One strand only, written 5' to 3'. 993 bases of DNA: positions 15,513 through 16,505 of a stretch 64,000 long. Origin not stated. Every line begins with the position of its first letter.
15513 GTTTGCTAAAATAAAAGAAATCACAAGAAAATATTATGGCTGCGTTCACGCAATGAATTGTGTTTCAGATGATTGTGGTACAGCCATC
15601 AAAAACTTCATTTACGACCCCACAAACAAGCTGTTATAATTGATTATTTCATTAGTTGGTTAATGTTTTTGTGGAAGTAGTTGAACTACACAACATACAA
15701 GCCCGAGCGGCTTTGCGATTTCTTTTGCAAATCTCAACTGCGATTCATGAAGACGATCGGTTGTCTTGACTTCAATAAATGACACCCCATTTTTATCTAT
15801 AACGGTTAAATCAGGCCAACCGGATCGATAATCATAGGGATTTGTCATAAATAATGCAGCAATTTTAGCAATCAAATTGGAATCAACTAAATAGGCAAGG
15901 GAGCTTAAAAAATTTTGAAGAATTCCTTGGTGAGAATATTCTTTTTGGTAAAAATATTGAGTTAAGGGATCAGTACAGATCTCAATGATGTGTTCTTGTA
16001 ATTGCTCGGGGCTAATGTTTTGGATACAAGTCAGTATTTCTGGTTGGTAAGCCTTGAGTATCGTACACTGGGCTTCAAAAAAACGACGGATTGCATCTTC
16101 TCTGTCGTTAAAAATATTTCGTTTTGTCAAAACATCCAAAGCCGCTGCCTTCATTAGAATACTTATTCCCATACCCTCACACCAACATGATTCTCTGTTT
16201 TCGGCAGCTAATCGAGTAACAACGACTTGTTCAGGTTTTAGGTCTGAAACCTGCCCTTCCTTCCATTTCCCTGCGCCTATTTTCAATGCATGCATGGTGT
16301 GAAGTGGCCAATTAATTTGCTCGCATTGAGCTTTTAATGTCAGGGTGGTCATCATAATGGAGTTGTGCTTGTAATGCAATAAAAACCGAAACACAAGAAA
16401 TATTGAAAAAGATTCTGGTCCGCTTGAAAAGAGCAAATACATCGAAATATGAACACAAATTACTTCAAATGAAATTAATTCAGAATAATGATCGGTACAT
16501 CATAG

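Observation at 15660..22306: Candidate undescribed defence operon: UDG-like protein + two paralogous ABC ATPases (DUF3696 type) + RelE-like-tailed protein + FAN1-like VRR-NUC nuclease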

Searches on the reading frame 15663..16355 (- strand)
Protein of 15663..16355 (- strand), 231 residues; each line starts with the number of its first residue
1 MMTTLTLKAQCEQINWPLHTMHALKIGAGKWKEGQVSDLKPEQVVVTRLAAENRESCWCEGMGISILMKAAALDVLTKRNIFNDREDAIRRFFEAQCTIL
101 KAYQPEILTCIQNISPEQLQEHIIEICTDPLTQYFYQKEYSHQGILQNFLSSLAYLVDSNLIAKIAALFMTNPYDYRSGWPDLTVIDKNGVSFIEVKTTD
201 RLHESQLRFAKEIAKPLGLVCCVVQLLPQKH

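Call 3: search_protein_families(library=pfam, proteins=[window:15663-16355:-], max_evalue=0.1)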
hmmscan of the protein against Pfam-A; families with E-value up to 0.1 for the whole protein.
window:15663-16355:- (231 aa): 1 family
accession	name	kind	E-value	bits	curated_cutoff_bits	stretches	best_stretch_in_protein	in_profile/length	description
PF08774.17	VRR_NUC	-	0.00017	22.1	23.8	1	162-215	46-104/116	VRR-NUC domain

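Call 4: search_protein_families(library=padloc, proteins=[window:15663-16355:-], max_evalue=0.1)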
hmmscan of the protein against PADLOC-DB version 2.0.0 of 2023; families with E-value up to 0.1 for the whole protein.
window:15663-16355:- (231 aa): 0 families

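Call 5: search_protein_families(library=ncbifam, proteins=[window:15663-16355:-], max_evalue=0.1)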
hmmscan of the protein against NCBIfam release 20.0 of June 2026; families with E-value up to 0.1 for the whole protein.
window:15663-16355:- (231 aa): 0 families

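Call 68: search_solved_structures(query=window:15663-16355:-, max_evalue=10, show_alignments=2)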
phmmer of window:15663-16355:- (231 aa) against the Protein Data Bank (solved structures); distinct sequences matched with E-value up to 10: 14.
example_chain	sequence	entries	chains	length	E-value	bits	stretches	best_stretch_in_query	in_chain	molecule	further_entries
9n88_A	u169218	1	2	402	0.24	14.4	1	78-162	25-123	Serine/threonine-protein kinase/endoribonuclease IRE1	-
6hx1_A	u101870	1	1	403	0.24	14.4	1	78-162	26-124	Serine/threonine-protein kinase/endoribonuclease IRE1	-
4yz9_A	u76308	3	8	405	0.24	14.4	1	78-162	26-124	Serine/threonine-protein kinase/endoribonuclease IRE1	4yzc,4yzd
4z7g_A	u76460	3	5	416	0.25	14.4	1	78-162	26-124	Serine/threonine-protein kinase/endoribonuclease IRE1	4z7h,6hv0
5hgi_A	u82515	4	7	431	0.27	14.3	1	78-162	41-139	Serine/threonine-protein kinase/endoribonuclease IRE1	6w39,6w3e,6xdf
3p23_A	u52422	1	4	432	0.27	14.3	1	78-162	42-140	Serine/threonine-protein kinase/endoribonuclease IRE1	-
7bmk_A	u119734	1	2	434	0.27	14.3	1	78-162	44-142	Serine/threonine-protein kinase/endoribonuclease IRE1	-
9gow_A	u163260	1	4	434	0.27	14.3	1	78-162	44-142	Serine/threonine-protein kinase/endoribonuclease IRE1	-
6urc_A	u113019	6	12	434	0.27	14.3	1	78-162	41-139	Serine/threonine-protein kinase/endoribonuclease IRE1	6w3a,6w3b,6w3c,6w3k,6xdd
6xdb_A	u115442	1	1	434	0.28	14.2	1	78-162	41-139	Serine/threonine-protein kinase/endoribonuclease IRE1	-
8uvl_A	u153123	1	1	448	0.29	14.2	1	78-162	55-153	Serine/threonine-protein kinase/endoribonuclease IRE1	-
4u6r_A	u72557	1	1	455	0.3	14.1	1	78-162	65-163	Serine/threonine-protein kinase/endoribonuclease IRE1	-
4qbn_A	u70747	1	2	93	1.1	12.3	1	167-202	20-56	Nuclease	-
4pl3_A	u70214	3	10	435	1.3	12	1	103-162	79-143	Serine/threonine-protein kinase/endoribonuclease IRE1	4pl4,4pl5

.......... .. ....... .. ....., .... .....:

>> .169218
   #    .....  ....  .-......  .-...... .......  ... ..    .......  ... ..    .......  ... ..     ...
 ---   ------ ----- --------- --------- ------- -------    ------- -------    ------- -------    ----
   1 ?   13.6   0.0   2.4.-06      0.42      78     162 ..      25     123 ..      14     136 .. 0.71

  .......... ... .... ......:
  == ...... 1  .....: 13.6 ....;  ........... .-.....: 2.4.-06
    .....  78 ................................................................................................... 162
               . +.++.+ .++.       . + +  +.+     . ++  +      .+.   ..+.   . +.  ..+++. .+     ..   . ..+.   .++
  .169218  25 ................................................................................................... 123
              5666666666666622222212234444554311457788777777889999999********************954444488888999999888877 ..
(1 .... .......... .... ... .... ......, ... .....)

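Call 79: search_protein_families(library=phrogs, proteins=[window:15663-16355:-], max_evalue=0.01)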
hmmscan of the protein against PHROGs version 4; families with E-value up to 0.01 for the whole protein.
window:15663-16355:- (231 aa): 2 families
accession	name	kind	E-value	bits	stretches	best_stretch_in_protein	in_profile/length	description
phrog_93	-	DNA, RNA and nucleotide metabolism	3.3e-06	27.1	1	155-223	378-428/613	endonuclease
phrog_5702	-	DNA, RNA and nucleotide metabolism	5.4e-05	24.1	1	178-215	5-45/70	Holliday junction resolvase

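Call 80: search_dna_similar(query=window:15663-16355:-, collection=plasmids, mode=protein, max_evalue=0.001, max_rows=10)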
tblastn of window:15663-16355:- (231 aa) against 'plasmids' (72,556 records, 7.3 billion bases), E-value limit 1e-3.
Records with a match: 11; places in all: 11; records where one place covers at least 80% of the query: 10.
Best place of each record, by identity: <60% 11.
By first word of the organism name: Escherichia 4; Pseudomonas 3; Acinetobacter 1; Microvirga 1; Bosea 1; Sphingomonas 1.
By predicted mobility (MOB-suite, as given by PLSDB): non-mobilizable 5; mobilizable 5; conjugative 1.
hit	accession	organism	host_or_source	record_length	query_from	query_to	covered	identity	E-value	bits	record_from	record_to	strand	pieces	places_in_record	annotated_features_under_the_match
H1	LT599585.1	Pseudomonas veronii 1YdBTEX2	-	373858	7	230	97%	38.4%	2e-33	133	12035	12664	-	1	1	hypothetical protein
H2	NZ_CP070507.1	Pseudomonas hygromyciniae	Whole organism,Hygromycin B antibiotic ...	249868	5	226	96%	38.6%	1e-42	160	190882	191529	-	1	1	VRR-NUC domain-containing protein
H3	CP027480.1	Pseudomonas koreensis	Cultured bacterium isolated from ...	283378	5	226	96%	38.3%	1e-37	145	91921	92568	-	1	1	hypothetical protein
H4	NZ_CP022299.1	Acinetobacter johnsonii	-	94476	2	207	89%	34.1%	6e-26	112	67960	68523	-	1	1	VRR-NUC domain-containing protein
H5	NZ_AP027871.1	Escherichia coli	Homo sapiens,whole organism,feces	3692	7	207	87%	34.3%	4e-29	121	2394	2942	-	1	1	VRR-NUC domain-containing protein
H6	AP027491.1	Escherichia coli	Homo sapiens,whole organism,feces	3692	7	207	87%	34.3%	4e-29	121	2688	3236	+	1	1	none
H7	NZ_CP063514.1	Escherichia coli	Homo sapiens,rectal swab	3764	7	207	87%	34.3%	4e-29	121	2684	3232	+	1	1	VRR-NUC domain-containing protein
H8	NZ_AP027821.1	Escherichia coli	Homo sapiens,whole organism,feces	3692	7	207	87%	34.3%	5e-29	121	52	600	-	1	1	none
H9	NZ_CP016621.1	Microvirga ossetica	Vicia alpestris,cell culture,nodules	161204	5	229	97%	26.3%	3e-9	64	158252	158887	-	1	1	hypothetical protein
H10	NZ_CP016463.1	Bosea sp. RAC05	Microbial isolate,Algal phycosphere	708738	1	230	100%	23.6%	8e-7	56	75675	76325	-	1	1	hypothetical protein (x2)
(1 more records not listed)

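Call 81: get_annotated_region(hit=H2, flank=6000)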
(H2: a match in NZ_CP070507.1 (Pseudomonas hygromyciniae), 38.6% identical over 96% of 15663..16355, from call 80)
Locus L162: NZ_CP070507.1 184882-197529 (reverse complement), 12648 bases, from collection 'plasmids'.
description: Pseudomonas hygromyciniae strain SDM007 plasmid pSDM007, complete sequence
organism: Pseudomonas hygromyciniae (NCBI taxid 2812000)
taxonomy: Bacteria; Pseudomonadota; Gammaproteobacteria; Pseudomonadales; Pseudomonadaceae; Pseudomonas; Pseudomonas hygromyciniae
host: -; source: Whole organism,Hygromycin B antibiotic bottle; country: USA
typing (MOB-suite, as given by PLSDB): conjugative; replicon IncP,rep_cluster_398; relaxase MOBH; mating-pair formation MPF_F
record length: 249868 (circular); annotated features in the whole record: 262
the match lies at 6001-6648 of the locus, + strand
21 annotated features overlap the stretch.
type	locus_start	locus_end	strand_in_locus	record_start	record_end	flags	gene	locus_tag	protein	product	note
CDS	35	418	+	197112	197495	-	-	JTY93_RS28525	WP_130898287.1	hypothetical protein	-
CDS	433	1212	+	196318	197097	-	-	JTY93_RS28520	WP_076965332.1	matrixin family metalloprotease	GO:0006508 - proteolysis [Evidence IEA]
CDS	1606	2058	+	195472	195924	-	-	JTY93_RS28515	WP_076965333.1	hypothetical protein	-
CDS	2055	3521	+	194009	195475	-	-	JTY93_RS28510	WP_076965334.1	3'-5' exonuclease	-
CDS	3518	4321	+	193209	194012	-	-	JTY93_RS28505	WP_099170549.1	hypothetical protein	-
CDS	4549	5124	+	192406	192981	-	-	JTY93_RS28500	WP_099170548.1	site-specific integrase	GO:0015074 - DNA integration [Evidence IEA]; GO:0006310 - DNA recombination [Evidence IEA]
CDS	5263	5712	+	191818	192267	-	-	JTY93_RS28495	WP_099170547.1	DUF6530 family protein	-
CDS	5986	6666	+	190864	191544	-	-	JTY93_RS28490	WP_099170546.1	VRR-NUC domain-containing protein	-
CDS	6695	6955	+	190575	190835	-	-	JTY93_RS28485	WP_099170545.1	hypothetical protein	-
CDS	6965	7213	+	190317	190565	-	-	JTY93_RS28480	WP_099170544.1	hypothetical protein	-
CDS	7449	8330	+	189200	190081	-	-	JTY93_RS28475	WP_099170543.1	hypothetical protein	-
CDS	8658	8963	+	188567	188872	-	-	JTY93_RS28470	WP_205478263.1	hypothetical protein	-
CDS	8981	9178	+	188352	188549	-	-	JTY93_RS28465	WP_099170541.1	hypothetical protein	-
CDS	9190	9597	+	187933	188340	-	-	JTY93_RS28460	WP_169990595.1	Rap1a/Tai family immunity protein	-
CDS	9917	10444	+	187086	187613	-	-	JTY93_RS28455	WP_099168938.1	hypothetical protein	-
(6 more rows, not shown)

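Call 82: get_annotated_region(hit=H5, flank=4000)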
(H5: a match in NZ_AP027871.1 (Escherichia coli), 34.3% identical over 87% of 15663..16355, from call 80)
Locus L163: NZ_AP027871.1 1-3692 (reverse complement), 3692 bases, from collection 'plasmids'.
description: Escherichia coli strain 2018-01-1CC plasmid p2018-01-1CC_2, complete sequence
organism: Escherichia coli (NCBI taxid 562)
taxonomy: Bacteria; Pseudomonadota; Gammaproteobacteria; Enterobacterales; Enterobacteriaceae; Escherichia; Escherichia coli
host: -; source: Homo sapiens,whole organism,feces; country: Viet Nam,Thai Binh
typing (MOB-suite, as given by PLSDB): mobilizable; relaxase MOBP
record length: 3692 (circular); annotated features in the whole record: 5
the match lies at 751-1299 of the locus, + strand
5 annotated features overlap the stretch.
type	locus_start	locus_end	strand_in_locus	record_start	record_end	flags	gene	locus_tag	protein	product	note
CDS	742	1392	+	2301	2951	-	-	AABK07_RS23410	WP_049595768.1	VRR-NUC domain-containing protein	-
CDS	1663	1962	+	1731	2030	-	-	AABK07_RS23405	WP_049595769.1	plasmid mobilization relaxosome protein MobC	-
CDS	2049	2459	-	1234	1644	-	-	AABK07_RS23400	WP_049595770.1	hypothetical protein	-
CDS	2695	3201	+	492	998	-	-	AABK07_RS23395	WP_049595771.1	hypothetical protein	-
CDS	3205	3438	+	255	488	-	-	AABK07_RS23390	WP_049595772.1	MbeD/MobD family mobilization/exclusion protein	-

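Call 83: get_annotated_region(hit=H4, flank=5000)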
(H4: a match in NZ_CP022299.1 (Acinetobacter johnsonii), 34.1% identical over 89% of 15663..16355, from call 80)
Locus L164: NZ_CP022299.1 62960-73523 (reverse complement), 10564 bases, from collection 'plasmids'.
description: Acinetobacter johnsonii strain IC001 plasmid pIC001A, complete sequence
organism: Acinetobacter johnsonii (NCBI taxid 40214)
taxonomy: Bacteria; Pseudomonadota; Gammaproteobacteria; Moraxellales; Moraxellaceae; Acinetobacter; Acinetobacter johnsonii
host: -; source: -; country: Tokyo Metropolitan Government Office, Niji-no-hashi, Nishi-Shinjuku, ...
typing (MOB-suite, as given by PLSDB): mobilizable; replicon rep_cluster_1259,rep_cluster_639; relaxase MOBP,MOBP,MOBQ
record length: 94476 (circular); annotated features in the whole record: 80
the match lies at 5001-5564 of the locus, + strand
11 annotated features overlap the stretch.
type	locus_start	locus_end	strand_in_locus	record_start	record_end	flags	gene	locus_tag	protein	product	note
CDS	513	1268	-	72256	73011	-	-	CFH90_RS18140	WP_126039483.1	hypothetical protein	-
CDS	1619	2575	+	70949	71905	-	-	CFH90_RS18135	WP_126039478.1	MobA/MobL family protein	-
CDS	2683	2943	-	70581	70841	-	-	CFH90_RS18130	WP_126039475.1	hypothetical protein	-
CDS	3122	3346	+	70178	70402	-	-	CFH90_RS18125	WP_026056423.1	hypothetical protein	-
CDS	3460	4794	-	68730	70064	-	-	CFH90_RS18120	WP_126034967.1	ISNCY family transposase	-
CDS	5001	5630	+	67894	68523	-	-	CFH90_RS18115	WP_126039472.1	VRR-NUC domain-containing protein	-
CDS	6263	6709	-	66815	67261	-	-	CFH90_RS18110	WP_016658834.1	ribbon-helix-helix protein, CopG family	-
CDS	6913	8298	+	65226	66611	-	-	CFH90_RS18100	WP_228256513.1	sigma 54-interacting transcriptional regulator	GO:0006355 - regulation of DNA-templated transcription [Evidence IEA]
CDS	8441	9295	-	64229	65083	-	-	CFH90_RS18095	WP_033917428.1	fumarylacetoacetate hydrolase family protein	-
CDS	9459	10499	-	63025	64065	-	dmpG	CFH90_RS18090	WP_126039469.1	4-hydroxy-2-oxovalerate aldolase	-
CDS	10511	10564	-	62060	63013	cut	-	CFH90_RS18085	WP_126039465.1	acetaldehyde dehydrogenase (acetylating)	-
